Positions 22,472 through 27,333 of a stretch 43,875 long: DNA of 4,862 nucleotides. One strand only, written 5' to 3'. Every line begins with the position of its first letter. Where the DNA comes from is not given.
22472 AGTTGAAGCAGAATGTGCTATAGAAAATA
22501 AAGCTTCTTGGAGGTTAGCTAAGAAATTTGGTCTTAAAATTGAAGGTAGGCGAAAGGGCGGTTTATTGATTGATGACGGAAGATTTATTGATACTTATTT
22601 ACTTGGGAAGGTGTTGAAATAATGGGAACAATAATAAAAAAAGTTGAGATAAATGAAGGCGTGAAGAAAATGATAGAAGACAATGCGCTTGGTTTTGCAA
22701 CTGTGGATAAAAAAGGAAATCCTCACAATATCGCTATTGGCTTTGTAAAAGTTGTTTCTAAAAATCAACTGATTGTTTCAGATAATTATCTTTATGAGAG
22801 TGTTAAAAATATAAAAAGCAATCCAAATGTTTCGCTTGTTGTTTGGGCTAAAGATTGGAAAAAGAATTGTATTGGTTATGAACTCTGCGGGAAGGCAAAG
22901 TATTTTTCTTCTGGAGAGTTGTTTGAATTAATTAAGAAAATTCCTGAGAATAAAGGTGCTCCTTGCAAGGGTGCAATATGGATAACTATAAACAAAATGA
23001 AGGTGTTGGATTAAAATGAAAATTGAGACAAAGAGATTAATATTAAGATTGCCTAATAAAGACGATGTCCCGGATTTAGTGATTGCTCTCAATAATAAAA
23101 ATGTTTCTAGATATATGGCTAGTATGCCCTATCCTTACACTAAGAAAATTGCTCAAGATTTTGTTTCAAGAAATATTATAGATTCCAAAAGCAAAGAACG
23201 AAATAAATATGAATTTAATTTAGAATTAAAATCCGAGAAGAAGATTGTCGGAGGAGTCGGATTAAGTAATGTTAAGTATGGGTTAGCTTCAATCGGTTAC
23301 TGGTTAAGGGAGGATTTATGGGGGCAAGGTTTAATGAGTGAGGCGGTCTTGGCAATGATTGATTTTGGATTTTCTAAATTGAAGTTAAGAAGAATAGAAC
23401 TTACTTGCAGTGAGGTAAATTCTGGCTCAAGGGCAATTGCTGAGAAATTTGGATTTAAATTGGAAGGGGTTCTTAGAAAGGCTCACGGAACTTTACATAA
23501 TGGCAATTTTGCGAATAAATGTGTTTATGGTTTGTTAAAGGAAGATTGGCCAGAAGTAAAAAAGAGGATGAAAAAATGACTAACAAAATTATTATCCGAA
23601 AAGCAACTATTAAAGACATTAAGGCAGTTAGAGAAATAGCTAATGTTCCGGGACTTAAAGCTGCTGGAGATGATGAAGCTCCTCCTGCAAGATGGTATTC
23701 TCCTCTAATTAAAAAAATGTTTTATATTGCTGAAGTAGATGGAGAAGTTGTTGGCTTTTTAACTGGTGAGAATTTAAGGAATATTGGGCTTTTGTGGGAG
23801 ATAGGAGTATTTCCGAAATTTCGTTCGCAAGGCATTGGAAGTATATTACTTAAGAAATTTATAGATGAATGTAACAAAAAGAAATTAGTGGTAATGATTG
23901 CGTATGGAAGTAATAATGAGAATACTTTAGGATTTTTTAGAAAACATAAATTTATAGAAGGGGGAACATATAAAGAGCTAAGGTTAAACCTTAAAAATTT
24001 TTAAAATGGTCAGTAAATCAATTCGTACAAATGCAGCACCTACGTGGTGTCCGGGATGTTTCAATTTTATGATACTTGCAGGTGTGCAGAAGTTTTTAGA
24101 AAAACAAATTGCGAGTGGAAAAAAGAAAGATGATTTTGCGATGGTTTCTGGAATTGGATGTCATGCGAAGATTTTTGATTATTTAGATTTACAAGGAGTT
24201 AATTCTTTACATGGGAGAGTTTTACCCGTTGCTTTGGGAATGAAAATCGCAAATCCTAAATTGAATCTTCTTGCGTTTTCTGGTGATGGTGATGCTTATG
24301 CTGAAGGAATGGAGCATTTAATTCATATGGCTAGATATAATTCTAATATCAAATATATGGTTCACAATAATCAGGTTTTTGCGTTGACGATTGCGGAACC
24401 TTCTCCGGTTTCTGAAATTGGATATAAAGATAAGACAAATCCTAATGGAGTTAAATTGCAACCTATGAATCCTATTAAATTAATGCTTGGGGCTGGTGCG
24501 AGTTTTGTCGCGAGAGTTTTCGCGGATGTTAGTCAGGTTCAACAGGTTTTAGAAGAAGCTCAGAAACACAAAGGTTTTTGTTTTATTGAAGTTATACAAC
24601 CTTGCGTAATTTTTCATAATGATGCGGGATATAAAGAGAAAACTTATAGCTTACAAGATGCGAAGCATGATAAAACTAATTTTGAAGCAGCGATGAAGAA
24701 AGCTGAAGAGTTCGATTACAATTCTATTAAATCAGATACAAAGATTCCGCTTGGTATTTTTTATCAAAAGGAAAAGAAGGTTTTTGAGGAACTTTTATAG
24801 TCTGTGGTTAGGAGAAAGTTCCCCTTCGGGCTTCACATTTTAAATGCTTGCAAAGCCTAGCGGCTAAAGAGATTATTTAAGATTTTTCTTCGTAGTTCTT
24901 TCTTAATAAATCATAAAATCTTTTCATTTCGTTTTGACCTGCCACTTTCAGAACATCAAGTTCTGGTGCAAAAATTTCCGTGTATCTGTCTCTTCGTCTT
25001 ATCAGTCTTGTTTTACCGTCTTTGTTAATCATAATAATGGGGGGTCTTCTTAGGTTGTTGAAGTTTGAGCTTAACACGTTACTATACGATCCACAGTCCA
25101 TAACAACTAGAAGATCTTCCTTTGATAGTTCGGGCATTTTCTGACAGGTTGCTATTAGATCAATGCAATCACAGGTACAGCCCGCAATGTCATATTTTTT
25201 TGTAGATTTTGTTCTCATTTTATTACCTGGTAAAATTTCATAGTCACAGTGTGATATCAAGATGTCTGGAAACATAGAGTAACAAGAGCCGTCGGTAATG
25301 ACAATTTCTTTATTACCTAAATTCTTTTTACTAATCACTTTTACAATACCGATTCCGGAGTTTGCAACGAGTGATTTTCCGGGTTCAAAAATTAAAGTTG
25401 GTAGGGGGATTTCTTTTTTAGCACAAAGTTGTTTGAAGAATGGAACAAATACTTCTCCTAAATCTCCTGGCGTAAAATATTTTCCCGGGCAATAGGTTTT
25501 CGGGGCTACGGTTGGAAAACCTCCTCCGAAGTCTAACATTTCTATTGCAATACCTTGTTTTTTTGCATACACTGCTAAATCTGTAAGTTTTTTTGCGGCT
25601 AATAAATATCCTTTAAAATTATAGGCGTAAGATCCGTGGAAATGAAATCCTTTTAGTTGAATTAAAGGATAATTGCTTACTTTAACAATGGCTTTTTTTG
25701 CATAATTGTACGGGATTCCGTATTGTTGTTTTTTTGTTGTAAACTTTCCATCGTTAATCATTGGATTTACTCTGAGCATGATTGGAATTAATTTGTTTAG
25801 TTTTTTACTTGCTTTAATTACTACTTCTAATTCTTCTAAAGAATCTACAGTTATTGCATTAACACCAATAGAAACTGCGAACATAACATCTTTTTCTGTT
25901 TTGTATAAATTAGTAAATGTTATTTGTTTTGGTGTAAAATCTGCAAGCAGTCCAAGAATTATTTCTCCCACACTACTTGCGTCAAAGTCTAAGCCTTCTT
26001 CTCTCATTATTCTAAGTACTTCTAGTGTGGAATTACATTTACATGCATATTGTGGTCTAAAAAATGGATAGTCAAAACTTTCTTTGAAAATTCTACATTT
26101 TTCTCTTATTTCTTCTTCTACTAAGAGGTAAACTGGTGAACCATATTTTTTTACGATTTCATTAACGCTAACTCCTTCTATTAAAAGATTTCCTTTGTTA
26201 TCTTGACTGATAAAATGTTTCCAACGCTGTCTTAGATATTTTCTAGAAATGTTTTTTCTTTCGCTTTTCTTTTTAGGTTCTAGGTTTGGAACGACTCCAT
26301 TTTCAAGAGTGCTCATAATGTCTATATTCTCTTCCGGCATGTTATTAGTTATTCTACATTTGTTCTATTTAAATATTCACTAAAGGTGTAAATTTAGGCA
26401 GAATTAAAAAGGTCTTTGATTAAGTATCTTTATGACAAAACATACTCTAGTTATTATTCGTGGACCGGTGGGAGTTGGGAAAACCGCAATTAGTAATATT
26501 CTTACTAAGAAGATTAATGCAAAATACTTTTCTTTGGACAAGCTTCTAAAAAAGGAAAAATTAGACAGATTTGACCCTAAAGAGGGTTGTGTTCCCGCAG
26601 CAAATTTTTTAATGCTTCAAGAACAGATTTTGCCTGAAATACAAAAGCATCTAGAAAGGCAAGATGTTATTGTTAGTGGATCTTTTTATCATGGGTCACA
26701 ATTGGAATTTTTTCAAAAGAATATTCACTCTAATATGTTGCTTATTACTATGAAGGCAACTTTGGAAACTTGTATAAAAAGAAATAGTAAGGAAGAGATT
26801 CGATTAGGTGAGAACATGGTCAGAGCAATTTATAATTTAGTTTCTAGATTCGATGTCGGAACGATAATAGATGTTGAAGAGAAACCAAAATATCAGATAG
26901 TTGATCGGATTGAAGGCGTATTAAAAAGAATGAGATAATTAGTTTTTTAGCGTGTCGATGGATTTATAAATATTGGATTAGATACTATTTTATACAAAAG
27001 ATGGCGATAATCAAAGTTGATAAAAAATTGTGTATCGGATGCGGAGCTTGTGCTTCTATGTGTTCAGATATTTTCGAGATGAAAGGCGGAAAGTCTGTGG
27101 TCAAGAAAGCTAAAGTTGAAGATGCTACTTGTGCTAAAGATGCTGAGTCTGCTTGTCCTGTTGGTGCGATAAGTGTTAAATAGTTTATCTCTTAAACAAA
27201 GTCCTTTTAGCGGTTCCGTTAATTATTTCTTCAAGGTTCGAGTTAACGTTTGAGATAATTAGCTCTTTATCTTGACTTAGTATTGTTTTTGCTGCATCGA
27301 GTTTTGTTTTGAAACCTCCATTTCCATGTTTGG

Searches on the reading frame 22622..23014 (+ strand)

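Call 27: search_protein_families(library=pfam, proteins=[window:22622-23014:+], max_evalue=0.0001)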
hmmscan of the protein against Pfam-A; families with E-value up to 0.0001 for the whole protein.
window:22622-23014:+ (130 aa): 1 family
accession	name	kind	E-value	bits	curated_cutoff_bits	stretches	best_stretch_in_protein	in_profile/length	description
PF01243.27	PNPOx_N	-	6.5e-12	46.3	28.1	1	15-127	6-117/120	Pyridoxamine 5'-phosphate oxidase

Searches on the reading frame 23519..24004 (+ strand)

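Call 28: search_protein_families(library=pfam, proteins=[window:23519-24004:+], max_evalue=0.0001)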
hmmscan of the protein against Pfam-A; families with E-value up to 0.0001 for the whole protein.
window:23519-24004:+ (161 aa): 3 families
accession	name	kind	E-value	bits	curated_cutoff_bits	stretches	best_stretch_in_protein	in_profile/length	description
PF00583.31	Acetyltransf_1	-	4.5e-13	49.9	20.7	1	51-145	18-116/116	Acetyltransferase (GNAT) family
PF13508.13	Acetyltransf_7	-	2.8e-11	44.1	27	1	67-146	4-83/84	Acetyltransferase (GNAT) domain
PF13673.13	Acetyltransf_10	-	1e-05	25.9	23.6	1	66-143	31-105/128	Acetyltransferase (GNAT) domain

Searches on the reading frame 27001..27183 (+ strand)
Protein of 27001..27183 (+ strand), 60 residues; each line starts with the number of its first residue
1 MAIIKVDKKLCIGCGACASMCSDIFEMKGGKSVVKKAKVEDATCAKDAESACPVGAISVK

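Call 3: search_protein_families(library=pfam, proteins=[window:27001-27183:+], max_evalue=0.01)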
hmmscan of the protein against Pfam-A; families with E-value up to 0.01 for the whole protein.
window:27001-27183:+ (60 aa): 9 families
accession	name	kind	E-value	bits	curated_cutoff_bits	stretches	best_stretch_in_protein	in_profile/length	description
PF13370.11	Fer4_13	-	4.4e-14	53.4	24.5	1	6-59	1-58/58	4Fe-4S single cluster domain of Ferredoxin I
PF13459.11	Fer4_15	-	2.8e-11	44.4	22.4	1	4-59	1-66/66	4Fe-4S single cluster domain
PF00037.32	Fer4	-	2.8e-08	33.7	21.1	1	4-21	1-18/24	4Fe-4S binding domain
PF14697.11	Fer4_21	-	7.9e-05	23.2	35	1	5-58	2-58/59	4Fe-4S dicluster domain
PF25160.1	LdpA_Fe-S-bd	-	0.00018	21.6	27.6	1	5-21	22-38/49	LdpA Fe-S cluster-binding domain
PF12838.12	Fer4_7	-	0.00023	22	27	1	11-56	2-52/52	4Fe-4S dicluster domain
PF12837.12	Fer4_6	-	0.00025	21.3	25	1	3-21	1-19/24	4Fe-4S binding domain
PF06902.16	Fer4_19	-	0.00027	21.3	24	1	4-59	8-61/64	Divergent 4Fe-4S mono-cluster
PF12797.12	Fer4_2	-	0.00033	20.9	24.5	1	4-21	3-20/22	4Fe-4S binding domain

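Call 45: search_protein_families(library=ncbifam, proteins=[window:27001-27183:+], max_evalue=0.00001)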
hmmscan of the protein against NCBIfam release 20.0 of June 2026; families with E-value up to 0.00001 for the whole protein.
window:27001-27183:+ (60 aa): 1 family
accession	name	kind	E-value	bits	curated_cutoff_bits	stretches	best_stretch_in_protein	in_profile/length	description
NF040864.1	HgcB_ferredoxin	equivalog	2.9e-06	27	99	1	3-60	8-64/93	mercury methylation ferredoxin HgcB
